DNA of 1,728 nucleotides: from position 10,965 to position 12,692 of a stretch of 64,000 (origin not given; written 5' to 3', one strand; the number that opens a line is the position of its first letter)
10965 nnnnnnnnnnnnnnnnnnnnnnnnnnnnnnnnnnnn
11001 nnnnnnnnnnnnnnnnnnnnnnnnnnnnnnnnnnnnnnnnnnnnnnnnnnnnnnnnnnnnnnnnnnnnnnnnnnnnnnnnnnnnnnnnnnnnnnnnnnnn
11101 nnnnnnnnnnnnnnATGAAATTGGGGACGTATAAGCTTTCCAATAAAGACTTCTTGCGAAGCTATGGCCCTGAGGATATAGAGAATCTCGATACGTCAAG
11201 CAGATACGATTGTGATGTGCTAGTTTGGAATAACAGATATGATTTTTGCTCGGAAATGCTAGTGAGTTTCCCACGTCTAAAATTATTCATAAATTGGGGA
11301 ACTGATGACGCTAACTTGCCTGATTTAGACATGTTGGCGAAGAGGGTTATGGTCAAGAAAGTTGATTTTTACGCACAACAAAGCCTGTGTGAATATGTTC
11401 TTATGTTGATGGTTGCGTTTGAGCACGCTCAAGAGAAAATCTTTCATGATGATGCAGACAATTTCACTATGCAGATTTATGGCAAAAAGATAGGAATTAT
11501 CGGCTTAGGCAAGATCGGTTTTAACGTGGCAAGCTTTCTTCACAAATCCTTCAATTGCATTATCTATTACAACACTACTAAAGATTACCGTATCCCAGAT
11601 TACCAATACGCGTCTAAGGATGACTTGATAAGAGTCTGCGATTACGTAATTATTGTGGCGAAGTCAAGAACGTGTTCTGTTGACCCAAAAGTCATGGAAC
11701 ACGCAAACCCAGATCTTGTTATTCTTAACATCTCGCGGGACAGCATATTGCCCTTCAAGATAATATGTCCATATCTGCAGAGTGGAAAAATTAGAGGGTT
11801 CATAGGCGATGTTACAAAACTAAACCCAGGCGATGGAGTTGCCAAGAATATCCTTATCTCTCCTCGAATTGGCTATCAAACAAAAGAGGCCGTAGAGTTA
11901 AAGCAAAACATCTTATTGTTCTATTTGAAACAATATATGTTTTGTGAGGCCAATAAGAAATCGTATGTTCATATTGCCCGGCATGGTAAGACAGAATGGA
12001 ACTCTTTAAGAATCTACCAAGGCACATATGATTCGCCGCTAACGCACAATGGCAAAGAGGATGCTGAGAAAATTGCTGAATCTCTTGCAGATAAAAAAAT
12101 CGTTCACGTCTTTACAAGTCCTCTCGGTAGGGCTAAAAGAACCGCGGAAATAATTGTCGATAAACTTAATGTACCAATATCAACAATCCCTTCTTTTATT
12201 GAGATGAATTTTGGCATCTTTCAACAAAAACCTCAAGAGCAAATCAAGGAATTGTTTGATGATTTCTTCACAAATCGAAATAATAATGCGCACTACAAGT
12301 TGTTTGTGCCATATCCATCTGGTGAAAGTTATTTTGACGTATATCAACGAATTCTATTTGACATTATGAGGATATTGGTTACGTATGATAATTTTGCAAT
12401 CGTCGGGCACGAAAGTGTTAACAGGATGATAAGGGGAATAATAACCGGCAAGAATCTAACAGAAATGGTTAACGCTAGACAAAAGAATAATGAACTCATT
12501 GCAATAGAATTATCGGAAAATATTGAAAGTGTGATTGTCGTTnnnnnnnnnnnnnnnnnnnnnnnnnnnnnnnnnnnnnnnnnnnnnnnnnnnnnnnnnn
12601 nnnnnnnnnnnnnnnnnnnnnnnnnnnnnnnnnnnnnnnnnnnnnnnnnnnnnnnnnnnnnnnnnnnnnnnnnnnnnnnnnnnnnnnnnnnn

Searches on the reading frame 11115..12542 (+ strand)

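Call 71: search_protein_families(library=pfam, proteins=[window:11115-12542:+], max_evalue=0.00001)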
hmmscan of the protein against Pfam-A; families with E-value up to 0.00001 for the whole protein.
window:11115-12542:+ (476 aa): 2 families
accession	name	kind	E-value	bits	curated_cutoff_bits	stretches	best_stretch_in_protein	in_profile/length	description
PF00300.27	His_Phos_1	-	1.6e-39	136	21.7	1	286-469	2-184/194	Histidine phosphatase superfamily (branch 1)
PF02826.25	2-Hacid_dh_C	-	1.7e-16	60.5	25.1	1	106-238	19-158/178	D-isomer specific 2-hydroxyacid dehydrogenase, NAD binding domain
